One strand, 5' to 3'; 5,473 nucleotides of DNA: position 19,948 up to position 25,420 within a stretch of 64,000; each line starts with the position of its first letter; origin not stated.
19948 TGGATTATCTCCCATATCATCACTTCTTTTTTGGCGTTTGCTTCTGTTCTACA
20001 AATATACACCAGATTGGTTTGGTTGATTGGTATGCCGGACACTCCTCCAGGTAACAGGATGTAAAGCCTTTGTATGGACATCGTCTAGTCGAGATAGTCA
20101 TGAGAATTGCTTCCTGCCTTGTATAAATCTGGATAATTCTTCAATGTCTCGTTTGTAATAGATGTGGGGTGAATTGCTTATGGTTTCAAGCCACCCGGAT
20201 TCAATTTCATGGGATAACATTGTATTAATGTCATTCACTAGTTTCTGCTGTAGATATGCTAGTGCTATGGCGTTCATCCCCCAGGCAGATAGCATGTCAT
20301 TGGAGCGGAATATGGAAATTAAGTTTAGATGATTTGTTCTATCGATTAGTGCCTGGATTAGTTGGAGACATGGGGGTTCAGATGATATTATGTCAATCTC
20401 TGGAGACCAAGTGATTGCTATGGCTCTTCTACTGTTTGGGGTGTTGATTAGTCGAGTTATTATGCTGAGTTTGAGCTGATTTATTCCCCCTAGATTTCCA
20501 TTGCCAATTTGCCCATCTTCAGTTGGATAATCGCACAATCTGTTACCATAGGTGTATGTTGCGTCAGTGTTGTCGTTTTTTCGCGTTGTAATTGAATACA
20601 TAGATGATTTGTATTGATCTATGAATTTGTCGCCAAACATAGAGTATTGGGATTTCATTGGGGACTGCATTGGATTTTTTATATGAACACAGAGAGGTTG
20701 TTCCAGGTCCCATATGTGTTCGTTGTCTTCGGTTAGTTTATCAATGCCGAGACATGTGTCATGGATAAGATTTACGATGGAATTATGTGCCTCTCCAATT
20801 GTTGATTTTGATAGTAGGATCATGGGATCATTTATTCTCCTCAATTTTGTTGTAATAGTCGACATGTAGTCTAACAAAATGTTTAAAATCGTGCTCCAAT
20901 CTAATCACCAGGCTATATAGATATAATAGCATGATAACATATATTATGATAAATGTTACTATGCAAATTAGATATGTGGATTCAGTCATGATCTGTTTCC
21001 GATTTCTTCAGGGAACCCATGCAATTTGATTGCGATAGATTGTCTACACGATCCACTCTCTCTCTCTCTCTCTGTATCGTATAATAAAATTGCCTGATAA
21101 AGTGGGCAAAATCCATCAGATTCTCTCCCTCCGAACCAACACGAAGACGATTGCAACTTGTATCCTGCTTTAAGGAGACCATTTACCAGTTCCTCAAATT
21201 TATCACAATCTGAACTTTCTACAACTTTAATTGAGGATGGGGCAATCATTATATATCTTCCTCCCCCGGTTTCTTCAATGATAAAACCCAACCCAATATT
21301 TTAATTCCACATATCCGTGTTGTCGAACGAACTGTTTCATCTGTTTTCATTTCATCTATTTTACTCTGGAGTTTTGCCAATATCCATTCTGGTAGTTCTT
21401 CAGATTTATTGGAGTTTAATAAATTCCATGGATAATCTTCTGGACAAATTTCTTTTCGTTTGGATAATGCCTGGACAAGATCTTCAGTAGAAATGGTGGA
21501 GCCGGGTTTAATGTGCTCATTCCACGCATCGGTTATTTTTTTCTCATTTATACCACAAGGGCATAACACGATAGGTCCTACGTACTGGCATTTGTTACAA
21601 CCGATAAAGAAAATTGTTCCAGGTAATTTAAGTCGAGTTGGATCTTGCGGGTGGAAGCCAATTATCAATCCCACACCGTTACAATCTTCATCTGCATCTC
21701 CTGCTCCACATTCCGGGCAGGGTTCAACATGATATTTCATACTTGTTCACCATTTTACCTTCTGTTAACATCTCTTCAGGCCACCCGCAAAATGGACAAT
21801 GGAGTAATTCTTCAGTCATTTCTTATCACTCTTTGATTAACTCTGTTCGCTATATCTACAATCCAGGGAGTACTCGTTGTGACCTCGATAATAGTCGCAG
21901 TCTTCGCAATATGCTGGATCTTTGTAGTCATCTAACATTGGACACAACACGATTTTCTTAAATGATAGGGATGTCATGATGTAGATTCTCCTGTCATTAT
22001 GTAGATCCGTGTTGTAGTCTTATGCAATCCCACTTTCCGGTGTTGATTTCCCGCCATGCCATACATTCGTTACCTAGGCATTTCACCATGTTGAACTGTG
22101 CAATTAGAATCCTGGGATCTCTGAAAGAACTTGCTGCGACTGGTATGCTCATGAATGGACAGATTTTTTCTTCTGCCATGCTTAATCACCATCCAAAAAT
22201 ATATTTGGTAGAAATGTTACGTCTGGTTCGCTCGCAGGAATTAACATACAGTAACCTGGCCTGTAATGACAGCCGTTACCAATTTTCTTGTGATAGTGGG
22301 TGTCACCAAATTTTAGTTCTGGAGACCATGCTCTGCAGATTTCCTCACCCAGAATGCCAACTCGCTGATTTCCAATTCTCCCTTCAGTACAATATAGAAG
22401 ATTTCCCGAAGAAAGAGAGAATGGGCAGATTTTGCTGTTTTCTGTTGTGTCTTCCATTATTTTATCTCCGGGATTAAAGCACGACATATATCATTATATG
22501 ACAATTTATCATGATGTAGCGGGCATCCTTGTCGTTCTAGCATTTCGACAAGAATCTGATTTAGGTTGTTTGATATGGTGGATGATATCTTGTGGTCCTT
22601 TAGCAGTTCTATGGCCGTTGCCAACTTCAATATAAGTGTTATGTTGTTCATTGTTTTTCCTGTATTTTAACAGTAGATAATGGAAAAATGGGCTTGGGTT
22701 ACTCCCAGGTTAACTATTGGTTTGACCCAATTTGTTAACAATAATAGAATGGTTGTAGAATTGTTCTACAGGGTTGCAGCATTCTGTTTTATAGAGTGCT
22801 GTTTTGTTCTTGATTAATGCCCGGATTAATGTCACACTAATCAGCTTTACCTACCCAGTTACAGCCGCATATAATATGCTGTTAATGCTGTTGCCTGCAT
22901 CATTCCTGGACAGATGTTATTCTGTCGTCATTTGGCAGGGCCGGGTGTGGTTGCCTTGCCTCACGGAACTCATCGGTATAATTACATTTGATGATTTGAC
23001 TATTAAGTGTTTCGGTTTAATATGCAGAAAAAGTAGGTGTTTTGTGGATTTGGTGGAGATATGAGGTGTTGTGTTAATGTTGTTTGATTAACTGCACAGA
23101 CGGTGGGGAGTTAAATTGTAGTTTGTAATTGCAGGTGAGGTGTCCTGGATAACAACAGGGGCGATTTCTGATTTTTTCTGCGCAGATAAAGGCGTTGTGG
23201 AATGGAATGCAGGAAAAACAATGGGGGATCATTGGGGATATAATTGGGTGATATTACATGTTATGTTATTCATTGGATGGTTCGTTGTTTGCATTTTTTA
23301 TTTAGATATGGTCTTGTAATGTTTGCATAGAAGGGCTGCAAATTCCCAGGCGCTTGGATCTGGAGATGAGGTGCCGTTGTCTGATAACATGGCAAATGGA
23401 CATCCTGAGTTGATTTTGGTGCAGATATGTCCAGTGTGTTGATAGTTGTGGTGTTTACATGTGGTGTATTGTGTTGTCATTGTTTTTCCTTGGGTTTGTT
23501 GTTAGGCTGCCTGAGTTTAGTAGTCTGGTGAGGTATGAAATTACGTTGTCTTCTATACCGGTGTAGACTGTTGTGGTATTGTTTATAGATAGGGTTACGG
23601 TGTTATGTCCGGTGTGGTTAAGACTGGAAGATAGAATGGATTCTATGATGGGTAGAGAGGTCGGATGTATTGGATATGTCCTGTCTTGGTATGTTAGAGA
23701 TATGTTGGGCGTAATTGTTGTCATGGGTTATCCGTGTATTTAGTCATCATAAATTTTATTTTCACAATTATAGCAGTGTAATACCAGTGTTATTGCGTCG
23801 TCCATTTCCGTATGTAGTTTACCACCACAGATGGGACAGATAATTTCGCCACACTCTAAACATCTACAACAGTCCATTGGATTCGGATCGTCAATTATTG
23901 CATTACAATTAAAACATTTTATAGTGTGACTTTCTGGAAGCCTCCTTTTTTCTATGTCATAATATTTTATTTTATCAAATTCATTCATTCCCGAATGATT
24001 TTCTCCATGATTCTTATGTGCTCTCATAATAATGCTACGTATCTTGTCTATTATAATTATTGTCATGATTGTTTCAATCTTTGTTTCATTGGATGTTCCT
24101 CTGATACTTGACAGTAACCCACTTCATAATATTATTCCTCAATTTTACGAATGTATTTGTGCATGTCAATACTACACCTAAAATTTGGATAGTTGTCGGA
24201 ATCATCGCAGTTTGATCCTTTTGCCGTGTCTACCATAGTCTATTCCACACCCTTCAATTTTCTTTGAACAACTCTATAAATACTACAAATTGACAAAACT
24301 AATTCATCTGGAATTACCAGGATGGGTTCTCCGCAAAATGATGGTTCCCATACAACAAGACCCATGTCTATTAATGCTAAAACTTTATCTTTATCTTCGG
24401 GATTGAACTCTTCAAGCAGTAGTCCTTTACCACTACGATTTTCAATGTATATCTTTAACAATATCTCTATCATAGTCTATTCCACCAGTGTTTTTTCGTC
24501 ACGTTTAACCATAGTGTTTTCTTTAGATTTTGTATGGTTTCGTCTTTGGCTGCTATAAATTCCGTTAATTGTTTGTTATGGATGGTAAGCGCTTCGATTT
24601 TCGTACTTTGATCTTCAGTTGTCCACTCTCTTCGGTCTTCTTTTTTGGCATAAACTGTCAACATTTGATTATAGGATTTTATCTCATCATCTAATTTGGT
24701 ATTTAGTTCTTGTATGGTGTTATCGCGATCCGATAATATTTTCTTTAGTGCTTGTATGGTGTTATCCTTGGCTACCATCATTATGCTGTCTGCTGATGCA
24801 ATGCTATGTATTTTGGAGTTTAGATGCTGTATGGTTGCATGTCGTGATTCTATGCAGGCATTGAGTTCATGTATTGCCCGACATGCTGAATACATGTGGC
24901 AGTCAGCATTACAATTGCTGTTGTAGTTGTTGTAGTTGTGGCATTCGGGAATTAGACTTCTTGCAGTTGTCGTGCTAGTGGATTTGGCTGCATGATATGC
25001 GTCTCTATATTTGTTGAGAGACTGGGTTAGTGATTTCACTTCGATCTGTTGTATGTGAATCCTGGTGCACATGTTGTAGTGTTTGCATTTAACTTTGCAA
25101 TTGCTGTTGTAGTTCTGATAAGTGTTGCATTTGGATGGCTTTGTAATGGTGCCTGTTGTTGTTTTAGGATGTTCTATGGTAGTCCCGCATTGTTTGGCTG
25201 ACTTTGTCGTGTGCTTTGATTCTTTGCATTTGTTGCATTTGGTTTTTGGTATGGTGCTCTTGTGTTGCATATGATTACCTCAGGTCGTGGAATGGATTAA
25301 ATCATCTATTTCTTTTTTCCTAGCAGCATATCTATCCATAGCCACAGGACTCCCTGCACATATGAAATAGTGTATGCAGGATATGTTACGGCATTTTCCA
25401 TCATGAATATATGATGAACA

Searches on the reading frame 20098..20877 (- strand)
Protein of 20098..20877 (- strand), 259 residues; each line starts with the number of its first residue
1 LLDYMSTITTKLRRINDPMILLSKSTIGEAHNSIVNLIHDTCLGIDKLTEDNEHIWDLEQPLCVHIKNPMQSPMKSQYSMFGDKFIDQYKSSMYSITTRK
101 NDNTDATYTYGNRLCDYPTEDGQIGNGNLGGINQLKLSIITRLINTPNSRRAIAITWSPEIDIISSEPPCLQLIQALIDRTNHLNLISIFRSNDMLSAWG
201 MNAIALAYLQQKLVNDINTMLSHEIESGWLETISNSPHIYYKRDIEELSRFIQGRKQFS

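Call 43: search_protein_families(library=pfam, proteins=[window:20098-20877:-], max_evalue=0.01)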
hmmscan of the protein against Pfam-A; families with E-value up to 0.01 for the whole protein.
window:20098-20877:- (259 aa): 1 family
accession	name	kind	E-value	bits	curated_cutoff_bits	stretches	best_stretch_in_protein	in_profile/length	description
PF00303.24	Thymidylat_synt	-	7.3e-13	48.7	24.3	1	45-242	69-213/266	Thymidylate synthase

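Call 91: search_protein_families(library=ncbifam, proteins=[window:20098-20865:-], max_evalue=0.01)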
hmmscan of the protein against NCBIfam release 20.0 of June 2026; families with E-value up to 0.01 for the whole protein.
window:20098-20865:- (255 aa): 6 families
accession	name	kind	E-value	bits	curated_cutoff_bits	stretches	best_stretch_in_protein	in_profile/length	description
TIGR03283.1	thy_syn_methano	equivalog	8.6e-59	198.4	174.55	1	17-243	2-200/201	thymidylate synthase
NF002496.0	PRK01827.1-2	equivalog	6.7e-09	35.2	325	1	41-236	73-263/318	thymidylate synthase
TIGR03284.1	thym_sym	equivalog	2.3e-06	27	108.35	1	41-210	68-221/296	thymidylate synthase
NF002497.0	PRK01827.1-3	equivalog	6.9e-06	25.6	327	1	97-212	85-191/264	thymidylate synthase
NF002495.0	PRK01827.1-1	equivalog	8e-06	25.6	327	1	130-249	113-233/279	thymidylate synthase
NF002499.0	PRK01827.1-5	equivalog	0.00021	20.6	405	1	78-215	65-194/264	thymidylate synthase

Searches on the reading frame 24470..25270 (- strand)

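Call 43: search_protein_families(library=pfam, proteins=[window:24470-25270:-], max_evalue=0.01)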
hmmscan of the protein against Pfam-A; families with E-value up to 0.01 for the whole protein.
window:24470-25270:- (266 aa): 7 families
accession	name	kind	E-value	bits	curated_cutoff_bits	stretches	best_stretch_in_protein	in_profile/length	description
PF16808.10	PKcGMP_CC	-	5.4e-07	29.5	35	1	166-194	4-32/35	Coiled-coil N-terminus of cGMP-dependent protein kinase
PF24555.1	CC4_CEP85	-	2.5e-06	28.3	27.3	1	133-204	11-77/85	Centrosomal protein of 85 kDa-like, CC4 coiled-coil domain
PF13863.11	DUF4200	-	0.00085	20.1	29.7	1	167-253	17-103/119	Domain of unknown function (DUF4200)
PF04778.17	LMP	-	0.0014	19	26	1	174-252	4-77/158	LMP repeated region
PF15619.11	Lebercilin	-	0.0017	18.4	34.3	0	172-233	126-187/193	Ciliary protein causing Leber congenital amaurosis disease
PF06785.16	UPF0242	-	0.0034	17.9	33.5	0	132-156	158-182/194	Uncharacterised protein family (UPF0242) N-terminus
PF00038.26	Filament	-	0.0062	16.6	40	1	71-207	158-293/313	Intermediate filament protein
